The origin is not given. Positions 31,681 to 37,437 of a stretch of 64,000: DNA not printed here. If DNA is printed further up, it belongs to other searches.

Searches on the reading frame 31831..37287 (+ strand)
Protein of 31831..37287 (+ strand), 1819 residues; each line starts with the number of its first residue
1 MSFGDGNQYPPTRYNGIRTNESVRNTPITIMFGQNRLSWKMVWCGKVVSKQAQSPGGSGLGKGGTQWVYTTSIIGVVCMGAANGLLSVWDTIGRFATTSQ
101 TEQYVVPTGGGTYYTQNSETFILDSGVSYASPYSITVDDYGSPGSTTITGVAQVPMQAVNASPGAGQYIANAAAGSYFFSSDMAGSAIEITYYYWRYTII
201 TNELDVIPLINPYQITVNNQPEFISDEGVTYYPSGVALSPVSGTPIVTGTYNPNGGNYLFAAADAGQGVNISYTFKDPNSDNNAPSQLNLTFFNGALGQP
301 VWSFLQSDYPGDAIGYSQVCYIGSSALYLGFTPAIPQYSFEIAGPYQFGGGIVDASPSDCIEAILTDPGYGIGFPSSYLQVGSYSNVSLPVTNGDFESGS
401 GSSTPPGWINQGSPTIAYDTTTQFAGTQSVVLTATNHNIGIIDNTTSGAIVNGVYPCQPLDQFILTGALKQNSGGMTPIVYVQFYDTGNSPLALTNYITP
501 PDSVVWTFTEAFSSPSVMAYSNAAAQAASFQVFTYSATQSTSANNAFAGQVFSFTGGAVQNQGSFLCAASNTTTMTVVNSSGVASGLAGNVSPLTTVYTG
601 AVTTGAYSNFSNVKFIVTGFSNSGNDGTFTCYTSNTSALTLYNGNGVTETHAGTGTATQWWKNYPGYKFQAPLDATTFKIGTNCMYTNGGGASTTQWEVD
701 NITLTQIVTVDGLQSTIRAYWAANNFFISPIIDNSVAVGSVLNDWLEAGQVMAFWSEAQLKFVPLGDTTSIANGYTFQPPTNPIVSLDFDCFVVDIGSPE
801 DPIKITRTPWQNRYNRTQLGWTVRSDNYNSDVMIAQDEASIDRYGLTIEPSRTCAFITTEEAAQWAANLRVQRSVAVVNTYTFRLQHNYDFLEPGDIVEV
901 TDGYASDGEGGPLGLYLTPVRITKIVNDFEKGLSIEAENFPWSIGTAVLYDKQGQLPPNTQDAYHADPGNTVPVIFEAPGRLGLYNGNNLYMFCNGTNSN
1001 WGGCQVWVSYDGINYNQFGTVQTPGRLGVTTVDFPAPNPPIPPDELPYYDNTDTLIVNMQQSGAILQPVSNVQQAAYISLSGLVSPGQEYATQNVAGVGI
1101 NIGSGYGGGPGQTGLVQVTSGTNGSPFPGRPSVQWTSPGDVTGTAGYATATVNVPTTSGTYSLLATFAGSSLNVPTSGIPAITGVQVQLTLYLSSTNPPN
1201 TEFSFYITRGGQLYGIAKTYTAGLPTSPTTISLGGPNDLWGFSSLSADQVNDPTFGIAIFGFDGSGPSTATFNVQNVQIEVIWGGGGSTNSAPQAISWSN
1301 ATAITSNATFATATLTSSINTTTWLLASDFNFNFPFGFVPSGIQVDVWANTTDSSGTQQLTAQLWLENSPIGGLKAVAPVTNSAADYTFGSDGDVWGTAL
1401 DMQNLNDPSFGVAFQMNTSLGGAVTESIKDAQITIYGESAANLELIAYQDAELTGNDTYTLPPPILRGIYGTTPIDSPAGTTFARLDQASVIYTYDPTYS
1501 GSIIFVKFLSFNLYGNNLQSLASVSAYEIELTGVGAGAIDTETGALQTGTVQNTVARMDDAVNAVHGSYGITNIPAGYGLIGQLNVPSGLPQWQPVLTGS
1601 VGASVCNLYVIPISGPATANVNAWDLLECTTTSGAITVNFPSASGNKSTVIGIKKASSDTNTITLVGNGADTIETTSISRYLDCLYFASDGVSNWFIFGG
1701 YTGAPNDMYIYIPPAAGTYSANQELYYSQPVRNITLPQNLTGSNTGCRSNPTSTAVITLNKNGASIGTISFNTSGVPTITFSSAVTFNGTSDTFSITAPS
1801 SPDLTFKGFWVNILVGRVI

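Call 7: search_protein_families(library=pfam, proteins=[window:31831-37287:+], max_evalue=0.1)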
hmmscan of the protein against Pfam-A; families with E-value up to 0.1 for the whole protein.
window:31831-37287:+ (1819 aa): 3 families
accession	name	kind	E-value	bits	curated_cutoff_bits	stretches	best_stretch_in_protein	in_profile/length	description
PF13550.12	Phage-tail_3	-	1.5e-18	67.6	23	1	739-905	7-152/164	Putative phage tail protein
PF23666.2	Rcc01698_C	-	2.6e-05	24.9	27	1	1433-1483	47-97/98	Rcc01698-like, C-terminal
PF13306.12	LRR_5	-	0.016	15.5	27.7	1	1725-1786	7-68/127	BspA type Leucine rich repeat region (6 copies)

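Call 8: search_protein_families(library=phrogs, proteins=[window:31831-37287:+], max_evalue=0.1)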
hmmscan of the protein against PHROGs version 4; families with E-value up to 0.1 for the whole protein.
window:31831-37287:+ (1819 aa): 2 families
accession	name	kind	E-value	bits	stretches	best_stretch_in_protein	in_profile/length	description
phrog_1101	-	tail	2.2e-43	149.4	3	721-1041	262-570/1405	tail protein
phrog_8234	-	unknown function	4.4e-05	23.8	2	206-277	105-176/255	-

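Call 87: search_protein_families(library=ncbifam, proteins=[window:31831-37287:+], max_evalue=0.01)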
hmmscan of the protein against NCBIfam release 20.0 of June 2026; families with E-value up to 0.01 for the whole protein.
window:31831-37287:+ (1819 aa): 1 family
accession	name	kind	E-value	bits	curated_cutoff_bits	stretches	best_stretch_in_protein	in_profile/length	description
NF048004.1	GTA_megatron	equivalog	1.9e-14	52.4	800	1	799-1037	843-1058/1299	baseplate multidomain protein megatron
